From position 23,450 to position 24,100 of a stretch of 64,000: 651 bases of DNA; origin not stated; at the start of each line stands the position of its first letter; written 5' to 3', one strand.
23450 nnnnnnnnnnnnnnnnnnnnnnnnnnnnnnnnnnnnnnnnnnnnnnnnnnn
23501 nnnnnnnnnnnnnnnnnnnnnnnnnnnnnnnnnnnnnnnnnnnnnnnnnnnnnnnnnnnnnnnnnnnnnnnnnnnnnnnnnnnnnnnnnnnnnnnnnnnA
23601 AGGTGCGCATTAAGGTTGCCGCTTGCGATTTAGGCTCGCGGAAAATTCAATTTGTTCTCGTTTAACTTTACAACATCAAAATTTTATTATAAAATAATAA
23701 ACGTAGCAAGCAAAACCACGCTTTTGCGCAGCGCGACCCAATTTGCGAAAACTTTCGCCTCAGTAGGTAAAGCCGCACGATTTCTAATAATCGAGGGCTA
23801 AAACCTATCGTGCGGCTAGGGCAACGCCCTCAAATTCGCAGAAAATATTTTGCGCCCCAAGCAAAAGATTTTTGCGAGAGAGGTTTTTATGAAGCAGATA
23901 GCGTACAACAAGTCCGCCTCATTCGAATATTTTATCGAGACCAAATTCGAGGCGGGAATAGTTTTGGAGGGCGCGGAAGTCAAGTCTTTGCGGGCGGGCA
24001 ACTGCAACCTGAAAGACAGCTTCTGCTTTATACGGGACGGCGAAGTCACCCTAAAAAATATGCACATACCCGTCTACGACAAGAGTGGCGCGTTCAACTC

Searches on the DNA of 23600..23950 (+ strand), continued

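Call 72: search_with_rna_model(model_id=R2, sources=[L001, L002, L003, L004, L005, L006, L007, L008, L009, L010, L011, L012, L013, L014, L015, L016, L017, L018, L019, L020, L021, L022, L023, L024, L025, L026, L027, L028, L029, L030, L031, L032, L033, L035, L036, L037, L038, L039, L040, L041, L042, L043, L044, L045, L046, L047, L048, L049, L050, L051, L052, L053, L054, L055, L056, L057, L058, L059, L060, L061, L062, L063, L064, L065, L066, L067, L068, L069, L070, L071, L072, L073, L074, L075, L076, L077, L078, L079, L080, L081, L082, L083, L084, L085, L086, L088, L089, L090, L091, L092, L093, L094, L095, L096, L098, L099, L100, L101, L102], max_evalue=0.001)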
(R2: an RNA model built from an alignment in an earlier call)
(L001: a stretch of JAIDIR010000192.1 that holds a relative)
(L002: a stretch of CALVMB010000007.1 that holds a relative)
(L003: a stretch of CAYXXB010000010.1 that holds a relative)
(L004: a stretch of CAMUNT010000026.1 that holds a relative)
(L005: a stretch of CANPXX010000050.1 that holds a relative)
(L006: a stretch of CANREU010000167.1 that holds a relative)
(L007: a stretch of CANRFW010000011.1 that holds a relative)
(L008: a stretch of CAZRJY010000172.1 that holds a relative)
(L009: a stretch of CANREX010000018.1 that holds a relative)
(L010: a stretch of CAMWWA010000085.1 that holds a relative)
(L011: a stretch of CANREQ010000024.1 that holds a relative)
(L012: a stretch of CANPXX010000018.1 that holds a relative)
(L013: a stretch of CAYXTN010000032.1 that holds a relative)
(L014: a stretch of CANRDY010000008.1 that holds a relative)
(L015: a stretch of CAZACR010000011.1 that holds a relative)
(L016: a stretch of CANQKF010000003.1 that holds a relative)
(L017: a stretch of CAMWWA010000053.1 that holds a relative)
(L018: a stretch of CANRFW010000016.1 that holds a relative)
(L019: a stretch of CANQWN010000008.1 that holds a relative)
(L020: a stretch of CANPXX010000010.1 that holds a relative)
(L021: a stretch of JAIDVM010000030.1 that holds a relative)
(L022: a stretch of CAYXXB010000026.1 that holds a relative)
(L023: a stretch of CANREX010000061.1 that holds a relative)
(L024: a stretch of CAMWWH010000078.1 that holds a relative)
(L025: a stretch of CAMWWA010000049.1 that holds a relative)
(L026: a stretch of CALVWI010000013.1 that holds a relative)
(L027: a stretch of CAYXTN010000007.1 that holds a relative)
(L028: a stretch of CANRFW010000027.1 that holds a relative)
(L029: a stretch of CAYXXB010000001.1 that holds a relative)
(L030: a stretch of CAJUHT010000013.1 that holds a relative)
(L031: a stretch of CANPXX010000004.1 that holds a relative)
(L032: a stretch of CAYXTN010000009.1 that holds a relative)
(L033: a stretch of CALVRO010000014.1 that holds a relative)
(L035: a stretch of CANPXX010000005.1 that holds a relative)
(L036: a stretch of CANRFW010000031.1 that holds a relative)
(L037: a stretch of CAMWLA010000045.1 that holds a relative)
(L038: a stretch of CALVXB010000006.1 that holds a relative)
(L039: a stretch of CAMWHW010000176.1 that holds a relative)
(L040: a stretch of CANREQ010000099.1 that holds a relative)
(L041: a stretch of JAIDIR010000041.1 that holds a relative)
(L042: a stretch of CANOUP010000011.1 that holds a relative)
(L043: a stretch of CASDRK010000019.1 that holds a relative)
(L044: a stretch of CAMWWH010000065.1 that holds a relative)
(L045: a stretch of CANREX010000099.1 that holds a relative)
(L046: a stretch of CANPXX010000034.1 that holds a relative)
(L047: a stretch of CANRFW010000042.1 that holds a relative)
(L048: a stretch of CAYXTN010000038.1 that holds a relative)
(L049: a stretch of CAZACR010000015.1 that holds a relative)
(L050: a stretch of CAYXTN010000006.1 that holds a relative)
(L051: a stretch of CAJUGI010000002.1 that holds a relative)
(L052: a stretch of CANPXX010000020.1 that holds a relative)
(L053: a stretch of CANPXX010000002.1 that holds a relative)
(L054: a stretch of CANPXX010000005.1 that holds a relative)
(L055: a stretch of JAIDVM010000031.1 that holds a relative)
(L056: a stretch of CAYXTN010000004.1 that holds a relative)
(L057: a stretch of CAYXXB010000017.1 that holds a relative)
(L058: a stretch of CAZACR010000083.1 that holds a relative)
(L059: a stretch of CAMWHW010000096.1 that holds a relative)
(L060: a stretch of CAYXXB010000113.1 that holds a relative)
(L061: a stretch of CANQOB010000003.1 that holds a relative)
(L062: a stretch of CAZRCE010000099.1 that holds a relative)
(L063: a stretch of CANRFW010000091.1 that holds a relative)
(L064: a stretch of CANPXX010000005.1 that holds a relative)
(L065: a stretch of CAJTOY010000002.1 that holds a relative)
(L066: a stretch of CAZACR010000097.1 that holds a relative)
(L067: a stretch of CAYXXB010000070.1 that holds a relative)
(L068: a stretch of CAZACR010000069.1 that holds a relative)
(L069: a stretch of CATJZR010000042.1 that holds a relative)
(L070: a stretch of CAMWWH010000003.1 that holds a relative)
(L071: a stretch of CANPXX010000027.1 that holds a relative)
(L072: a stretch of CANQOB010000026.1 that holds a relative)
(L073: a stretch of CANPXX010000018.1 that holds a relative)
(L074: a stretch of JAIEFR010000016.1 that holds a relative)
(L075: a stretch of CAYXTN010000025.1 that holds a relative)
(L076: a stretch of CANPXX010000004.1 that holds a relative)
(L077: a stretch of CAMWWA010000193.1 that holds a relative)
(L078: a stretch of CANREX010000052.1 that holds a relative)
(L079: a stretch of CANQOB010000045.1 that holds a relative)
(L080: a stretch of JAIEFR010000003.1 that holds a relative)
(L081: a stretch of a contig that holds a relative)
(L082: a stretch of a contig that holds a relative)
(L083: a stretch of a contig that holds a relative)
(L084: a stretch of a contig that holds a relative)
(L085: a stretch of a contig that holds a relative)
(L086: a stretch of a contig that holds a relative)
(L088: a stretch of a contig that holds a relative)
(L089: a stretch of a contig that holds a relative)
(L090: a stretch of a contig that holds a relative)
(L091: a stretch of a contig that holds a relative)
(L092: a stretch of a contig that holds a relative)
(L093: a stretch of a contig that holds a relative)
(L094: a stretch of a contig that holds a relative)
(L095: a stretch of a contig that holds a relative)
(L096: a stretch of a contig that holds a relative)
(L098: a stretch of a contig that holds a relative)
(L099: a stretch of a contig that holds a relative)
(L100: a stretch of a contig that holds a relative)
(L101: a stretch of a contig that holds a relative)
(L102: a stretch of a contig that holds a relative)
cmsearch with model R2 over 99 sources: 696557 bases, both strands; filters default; matches with E-value up to 0.001: 75.
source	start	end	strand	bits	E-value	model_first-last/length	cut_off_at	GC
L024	2161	2273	+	114.4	1.9e-22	1-113/113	no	0.42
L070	7731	7843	+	113.5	3e-22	1-113/113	no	0.44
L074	7088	7202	-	110.7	1.3e-21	1-113/113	no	0.38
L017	693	806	-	110.2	1.6e-21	1-113/113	no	0.41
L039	1832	1946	+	108.5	3.8e-21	1-113/113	no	0.38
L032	7244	7354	-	108.2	4.4e-21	1-113/113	no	0.47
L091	501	614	+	108.2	4.5e-21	1-113/113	no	0.39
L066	4721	4834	+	106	1.4e-20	1-113/113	no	0.37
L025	3387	3498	+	105.8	1.5e-20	1-113/113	no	0.44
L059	2102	2215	+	105.4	1.8e-20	1-113/113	no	0.4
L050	6582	6694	+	105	2.3e-20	1-113/113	no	0.42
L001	3910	4022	-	103.4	5.3e-20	1-113/113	no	0.5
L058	4479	4590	-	103.3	5.3e-20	1-113/113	no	0.41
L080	1020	1132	-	103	6.3e-20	1-113/113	no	0.49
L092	1011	1122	-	101.9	1.1e-19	1-113/113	no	0.38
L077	2594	2706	-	101.8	1.1e-19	1-113/113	no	0.5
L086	6214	6326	+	101.8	1.2e-19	1-113/113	no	0.39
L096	3583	3695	+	101.8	1.2e-19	1-113/113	no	0.46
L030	4026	4138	+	101.2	1.6e-19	1-113/113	no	0.51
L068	3478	3587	-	99.3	4.1e-19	1-113/113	no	0.31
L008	1675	1786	-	99.1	4.7e-19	1-113/113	no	0.46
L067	6745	6854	-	99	4.8e-19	1-113/113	no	0.35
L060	2814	2926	+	97.3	1.2e-18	1-113/113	no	0.28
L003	4059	4168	+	96.5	1.7e-18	1-113/113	no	0.32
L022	6809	6919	+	96.4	1.8e-18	1-113/113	no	0.33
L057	5063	5172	-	96.4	1.8e-18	1-113/113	no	0.39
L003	248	357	-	93.1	9.9e-18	1-113/113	no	0.42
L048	613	727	-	92.5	1.3e-17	1-113/113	no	0.4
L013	922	1032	-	92.2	1.5e-17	1-113/113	no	0.38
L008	466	577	-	90.9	2.9e-17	1-113/113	no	0.57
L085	64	176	+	90.8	3.1e-17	1-113/113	no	0.43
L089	1014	1124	+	90.8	3.1e-17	1-113/113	no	0.45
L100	6911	7022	-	90.6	3.4e-17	1-113/113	no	0.44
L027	4216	4329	-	89.8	5.2e-17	1-113/113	no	0.5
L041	2799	2908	-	89.6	5.7e-17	1-113/113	no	0.42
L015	1032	1143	-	89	7.8e-17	1-113/113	no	0.54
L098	4314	4429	-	88.2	1.1e-16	1-113/113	no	0.52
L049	69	177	+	87.8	1.4e-16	1-113/113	no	0.32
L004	2486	2596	-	87.7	1.5e-16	1-113/113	no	0.43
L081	925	1037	+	85.5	4.5e-16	1-113/113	no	0.41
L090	266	377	+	84.7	6.9e-16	1-113/113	no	0.57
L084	6935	7047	-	84.6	7.2e-16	1-113/113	no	0.47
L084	7724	7835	-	82.1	2.6e-15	1-113/113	no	0.38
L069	4193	4303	-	81.7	3.1e-15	1-113/113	no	0.46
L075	1764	1876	-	79.5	9.8e-15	1-113/113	no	0.37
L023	518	632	+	79.3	1.1e-14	1-113/113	no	0.5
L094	4890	5005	-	77.9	2.2e-14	1-113/113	no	0.47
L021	7234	7347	+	77.3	3e-14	1-113/113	no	0.46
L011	1362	1477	-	76.3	4.8e-14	1-113/113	no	0.47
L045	5129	5244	-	76.2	5.2e-14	1-113/113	no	0.51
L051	6257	6371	+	75.6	7e-14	1-113/113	no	0.38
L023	3624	3738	+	75.4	7.8e-14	1-113/113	no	0.52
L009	4550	4665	-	75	9.4e-14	1-113/113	no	0.51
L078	2348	2464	-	74.7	1.1e-13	1-113/113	no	0.51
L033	2139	2250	-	74.4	1.3e-13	1-113/113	no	0.54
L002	1168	1279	+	73.8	1.7e-13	1-113/113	no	0.5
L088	225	339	+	73.8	1.7e-13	1-113/113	no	0.38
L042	4810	4921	-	73.7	1.8e-13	1-113/113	no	0.4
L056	6529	6641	+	71.1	7e-13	1-113/113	no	0.52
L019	3526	3641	+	69.9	1.3e-12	1-113/113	no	0.4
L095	5293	5404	+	69.8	1.3e-12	1-113/113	no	0.43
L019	3723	3835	+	68.7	2.3e-12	1-113/113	no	0.47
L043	1613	1724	+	68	3.3e-12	1-113/113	no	0.54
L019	3330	3444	+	66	9.3e-12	1-113/113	no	0.46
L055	7627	7736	-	65.5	1.2e-11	1-113/113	no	0.45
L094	5087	5201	-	64.4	2e-11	1-113/113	no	0.46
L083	7529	7678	+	63.8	2.8e-11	1-113/113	no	0.47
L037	6059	6169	-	63.3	3.6e-11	1-113/113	no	0.45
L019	3135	3248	+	62.7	4.9e-11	1-113/113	no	0.43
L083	7337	7448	+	60.8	1.3e-10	1-113/113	no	0.54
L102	3211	3323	+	58.9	3.4e-10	1-113/113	no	0.44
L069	1708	1821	-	58.1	5.1e-10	1-113/113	no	0.37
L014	6957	7068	-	54.8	2.7e-09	1-113/113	no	0.54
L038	4690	4908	-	49.2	4.7e-08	1-113/113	no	0.53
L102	146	203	+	39.9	5.1e-06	1-113/113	no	0.53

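Call 84: search_dna_similar(query=window:23685-23890:+, collection=phages, mode=distant, max_evalue=0.001)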
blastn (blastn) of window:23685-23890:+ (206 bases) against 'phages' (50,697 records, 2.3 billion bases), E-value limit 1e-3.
No match.

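Call 85: search_dna_similar(query=window:23685-23890:+, collection=plasmids, mode=distant, max_evalue=0.001)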
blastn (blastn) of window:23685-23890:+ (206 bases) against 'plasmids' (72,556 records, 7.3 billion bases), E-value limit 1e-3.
No match.
